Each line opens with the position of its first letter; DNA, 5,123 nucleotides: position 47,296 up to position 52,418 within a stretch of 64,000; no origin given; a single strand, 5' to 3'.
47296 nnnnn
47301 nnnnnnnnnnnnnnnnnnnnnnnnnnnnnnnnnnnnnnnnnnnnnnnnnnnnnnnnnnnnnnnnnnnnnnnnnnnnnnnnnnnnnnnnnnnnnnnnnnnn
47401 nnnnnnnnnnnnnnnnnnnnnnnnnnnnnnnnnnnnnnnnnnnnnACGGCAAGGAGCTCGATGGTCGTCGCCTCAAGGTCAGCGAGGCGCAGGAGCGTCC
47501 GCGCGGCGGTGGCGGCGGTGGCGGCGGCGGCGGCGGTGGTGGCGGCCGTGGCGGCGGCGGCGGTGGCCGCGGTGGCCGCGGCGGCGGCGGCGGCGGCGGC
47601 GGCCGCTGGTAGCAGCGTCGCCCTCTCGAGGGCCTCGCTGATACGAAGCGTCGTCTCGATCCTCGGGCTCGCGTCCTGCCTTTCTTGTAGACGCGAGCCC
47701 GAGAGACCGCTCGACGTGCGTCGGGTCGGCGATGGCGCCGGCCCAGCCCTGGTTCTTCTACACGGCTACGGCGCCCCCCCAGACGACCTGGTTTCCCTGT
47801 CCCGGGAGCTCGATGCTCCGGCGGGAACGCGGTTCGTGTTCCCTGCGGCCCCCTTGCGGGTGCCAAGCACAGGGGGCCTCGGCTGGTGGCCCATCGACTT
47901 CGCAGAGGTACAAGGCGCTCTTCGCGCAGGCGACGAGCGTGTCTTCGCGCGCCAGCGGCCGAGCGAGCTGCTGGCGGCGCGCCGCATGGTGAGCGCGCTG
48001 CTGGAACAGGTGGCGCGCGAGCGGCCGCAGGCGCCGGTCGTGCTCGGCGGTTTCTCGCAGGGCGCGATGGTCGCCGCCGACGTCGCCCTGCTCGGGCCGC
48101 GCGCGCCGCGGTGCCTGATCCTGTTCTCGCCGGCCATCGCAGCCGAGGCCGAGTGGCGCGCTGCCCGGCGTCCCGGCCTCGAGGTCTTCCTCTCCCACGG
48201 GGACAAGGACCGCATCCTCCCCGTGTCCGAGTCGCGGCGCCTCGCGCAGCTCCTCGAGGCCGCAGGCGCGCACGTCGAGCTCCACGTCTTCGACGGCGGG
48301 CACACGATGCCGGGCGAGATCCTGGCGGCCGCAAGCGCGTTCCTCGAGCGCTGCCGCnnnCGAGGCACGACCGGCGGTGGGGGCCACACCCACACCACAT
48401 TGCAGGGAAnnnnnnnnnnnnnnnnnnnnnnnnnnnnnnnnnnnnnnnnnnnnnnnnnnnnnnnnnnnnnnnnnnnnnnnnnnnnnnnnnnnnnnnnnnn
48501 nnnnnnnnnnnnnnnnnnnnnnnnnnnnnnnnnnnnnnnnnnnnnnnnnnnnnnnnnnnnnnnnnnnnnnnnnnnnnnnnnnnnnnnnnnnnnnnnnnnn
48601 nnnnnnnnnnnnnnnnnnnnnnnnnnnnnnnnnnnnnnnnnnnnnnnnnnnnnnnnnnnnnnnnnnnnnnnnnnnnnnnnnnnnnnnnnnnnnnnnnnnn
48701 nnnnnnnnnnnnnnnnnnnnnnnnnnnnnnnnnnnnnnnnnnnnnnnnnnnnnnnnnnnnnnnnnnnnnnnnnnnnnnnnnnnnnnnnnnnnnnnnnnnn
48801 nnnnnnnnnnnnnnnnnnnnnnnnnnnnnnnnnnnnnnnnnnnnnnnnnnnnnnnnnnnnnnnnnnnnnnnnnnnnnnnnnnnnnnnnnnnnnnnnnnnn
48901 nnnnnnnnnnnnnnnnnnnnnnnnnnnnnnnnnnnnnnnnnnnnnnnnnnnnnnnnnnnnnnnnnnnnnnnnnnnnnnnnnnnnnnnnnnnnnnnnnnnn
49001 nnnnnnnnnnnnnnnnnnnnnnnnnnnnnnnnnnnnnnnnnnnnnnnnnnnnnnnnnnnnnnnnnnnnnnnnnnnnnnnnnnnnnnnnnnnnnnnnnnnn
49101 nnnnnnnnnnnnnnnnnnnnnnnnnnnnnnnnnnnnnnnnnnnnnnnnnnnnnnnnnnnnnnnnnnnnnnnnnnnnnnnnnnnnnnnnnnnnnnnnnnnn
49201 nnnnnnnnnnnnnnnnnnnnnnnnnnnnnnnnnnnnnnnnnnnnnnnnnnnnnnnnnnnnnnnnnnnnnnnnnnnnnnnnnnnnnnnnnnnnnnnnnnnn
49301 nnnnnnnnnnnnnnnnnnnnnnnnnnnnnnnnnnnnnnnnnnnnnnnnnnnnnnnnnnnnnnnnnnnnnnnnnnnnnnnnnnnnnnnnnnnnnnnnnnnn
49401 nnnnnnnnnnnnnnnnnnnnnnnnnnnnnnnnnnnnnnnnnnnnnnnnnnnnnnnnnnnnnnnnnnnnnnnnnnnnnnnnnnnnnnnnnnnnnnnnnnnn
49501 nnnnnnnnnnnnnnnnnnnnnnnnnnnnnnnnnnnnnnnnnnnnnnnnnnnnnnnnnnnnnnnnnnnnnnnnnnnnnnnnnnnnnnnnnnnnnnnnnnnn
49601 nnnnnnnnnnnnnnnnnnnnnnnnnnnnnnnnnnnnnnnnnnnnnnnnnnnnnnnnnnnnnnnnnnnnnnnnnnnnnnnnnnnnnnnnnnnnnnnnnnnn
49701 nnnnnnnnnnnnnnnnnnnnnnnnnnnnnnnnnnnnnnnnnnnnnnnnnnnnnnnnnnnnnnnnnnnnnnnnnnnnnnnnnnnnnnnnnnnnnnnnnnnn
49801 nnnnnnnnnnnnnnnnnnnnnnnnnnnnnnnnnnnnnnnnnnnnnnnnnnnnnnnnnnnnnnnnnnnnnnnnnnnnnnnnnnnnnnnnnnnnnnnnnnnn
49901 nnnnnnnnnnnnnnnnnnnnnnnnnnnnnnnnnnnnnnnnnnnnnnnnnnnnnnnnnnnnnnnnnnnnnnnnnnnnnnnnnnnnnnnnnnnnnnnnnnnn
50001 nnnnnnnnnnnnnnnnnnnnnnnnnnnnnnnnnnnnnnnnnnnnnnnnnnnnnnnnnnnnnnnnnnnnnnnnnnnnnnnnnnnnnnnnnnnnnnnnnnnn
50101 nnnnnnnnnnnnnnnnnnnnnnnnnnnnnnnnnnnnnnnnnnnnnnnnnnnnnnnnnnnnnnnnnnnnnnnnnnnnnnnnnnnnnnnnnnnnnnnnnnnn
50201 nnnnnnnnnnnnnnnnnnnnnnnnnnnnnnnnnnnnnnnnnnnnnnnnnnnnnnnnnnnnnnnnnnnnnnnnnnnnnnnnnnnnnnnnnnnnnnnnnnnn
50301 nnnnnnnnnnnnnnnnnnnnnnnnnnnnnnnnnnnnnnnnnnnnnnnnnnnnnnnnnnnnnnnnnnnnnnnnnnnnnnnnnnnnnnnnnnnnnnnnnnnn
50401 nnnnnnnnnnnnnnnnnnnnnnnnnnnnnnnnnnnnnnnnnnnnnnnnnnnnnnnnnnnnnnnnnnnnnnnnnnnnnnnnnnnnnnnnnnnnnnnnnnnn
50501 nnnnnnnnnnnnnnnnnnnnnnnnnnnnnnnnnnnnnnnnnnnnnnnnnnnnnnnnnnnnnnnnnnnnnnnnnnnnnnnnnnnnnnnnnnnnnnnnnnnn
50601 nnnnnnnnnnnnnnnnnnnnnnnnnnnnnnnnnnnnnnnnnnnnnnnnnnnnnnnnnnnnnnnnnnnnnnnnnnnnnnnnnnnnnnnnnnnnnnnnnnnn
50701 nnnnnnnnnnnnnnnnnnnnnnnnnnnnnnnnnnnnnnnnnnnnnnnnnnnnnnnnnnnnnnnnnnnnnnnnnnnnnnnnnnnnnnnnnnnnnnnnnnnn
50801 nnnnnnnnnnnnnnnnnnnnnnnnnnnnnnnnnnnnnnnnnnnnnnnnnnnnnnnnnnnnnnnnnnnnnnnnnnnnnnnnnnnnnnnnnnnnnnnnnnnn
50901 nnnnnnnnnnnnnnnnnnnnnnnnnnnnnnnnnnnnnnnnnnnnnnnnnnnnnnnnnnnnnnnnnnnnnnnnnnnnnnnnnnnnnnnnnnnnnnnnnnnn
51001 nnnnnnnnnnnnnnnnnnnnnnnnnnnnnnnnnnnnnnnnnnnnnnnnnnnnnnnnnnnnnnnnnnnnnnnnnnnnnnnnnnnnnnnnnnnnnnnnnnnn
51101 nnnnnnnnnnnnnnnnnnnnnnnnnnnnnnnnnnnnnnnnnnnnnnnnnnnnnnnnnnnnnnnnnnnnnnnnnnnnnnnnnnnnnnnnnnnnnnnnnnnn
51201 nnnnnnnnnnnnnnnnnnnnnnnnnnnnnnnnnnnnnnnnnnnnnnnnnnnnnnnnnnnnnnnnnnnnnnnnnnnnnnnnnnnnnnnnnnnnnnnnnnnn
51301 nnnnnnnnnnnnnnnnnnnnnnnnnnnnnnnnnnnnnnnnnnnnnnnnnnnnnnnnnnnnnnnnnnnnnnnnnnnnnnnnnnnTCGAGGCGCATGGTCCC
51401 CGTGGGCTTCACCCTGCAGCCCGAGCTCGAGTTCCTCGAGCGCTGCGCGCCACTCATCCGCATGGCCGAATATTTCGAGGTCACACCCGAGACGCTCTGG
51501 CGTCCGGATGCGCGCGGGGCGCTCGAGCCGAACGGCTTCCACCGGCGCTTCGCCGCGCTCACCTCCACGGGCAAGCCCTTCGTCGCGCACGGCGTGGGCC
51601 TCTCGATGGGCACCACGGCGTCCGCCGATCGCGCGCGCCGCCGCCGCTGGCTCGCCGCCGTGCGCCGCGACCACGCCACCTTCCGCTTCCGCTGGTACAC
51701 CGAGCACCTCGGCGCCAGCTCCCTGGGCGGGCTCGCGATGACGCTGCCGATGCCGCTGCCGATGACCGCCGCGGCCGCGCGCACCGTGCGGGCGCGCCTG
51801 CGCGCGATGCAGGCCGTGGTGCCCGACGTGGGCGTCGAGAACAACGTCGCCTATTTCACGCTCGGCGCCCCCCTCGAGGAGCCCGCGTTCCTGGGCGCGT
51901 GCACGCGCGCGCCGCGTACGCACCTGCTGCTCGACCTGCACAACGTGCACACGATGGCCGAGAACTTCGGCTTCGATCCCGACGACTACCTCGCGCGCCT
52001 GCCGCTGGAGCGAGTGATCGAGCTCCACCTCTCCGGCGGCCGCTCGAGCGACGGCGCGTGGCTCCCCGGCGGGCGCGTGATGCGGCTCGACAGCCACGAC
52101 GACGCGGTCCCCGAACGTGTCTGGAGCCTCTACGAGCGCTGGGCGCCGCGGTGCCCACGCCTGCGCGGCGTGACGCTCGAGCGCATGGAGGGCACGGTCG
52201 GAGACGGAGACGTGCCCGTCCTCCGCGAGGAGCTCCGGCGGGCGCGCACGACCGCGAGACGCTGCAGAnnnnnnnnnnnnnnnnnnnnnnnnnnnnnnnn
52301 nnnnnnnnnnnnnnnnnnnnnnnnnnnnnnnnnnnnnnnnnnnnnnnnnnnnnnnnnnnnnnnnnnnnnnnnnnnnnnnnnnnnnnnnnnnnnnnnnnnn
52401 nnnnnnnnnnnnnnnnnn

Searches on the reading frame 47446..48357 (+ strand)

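Call 43: search_protein_families(library=pfam, max_evalue=0.001, proteins=[window:47446-48357:+])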
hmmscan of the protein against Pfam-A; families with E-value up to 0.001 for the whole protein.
window:47446-48357:+ (304 aa): 6 families
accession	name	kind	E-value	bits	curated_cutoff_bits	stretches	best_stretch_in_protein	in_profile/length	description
PF02230.22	Abhydrolase_2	-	2.1e-21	77.2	23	1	98-303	13-216/217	Phospholipase/Carboxylesterase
PF12146.15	Hydrolase_4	-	5.2e-09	36.2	27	1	183-238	63-118/239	Serine aminopeptidase, S33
PF03959.19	FSH1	-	3.3e-07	30.6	21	1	126-289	34-202/211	Serine hydrolase (FSH1)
PF00975.26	Thioesterase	-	9e-07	29.8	26.4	1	152-215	16-85/226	Thioesterase domain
PF00561.26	Abhydrolase_1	-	1.7e-05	25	25.8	0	184-248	57-120/245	alpha/beta hydrolase fold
PF01738.24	DLH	-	0.00025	21.1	21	1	184-284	83-183/217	Dienelactone hydrolase family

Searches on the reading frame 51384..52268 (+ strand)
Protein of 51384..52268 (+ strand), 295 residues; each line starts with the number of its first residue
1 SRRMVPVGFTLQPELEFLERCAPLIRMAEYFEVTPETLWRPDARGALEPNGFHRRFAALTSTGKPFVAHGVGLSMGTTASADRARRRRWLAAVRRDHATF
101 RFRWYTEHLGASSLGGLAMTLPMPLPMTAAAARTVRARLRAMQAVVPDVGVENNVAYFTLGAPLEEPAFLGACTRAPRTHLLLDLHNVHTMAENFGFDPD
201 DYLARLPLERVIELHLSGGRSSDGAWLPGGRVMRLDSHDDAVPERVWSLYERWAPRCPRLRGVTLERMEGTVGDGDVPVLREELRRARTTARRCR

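Call 43: search_protein_families(library=pfam, max_evalue=0.001, proteins=[window:51384-52268:+])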
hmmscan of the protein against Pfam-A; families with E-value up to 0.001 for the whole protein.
window:51384-52268:+ (295 aa): 1 family
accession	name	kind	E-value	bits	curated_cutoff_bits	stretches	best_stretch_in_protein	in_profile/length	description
PF05114.20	MbnB_TglH_ChrH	-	5e-39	134.6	25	1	28-289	21-260/263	RiPP precursor modification enzyme MbnB/TglH/ChrH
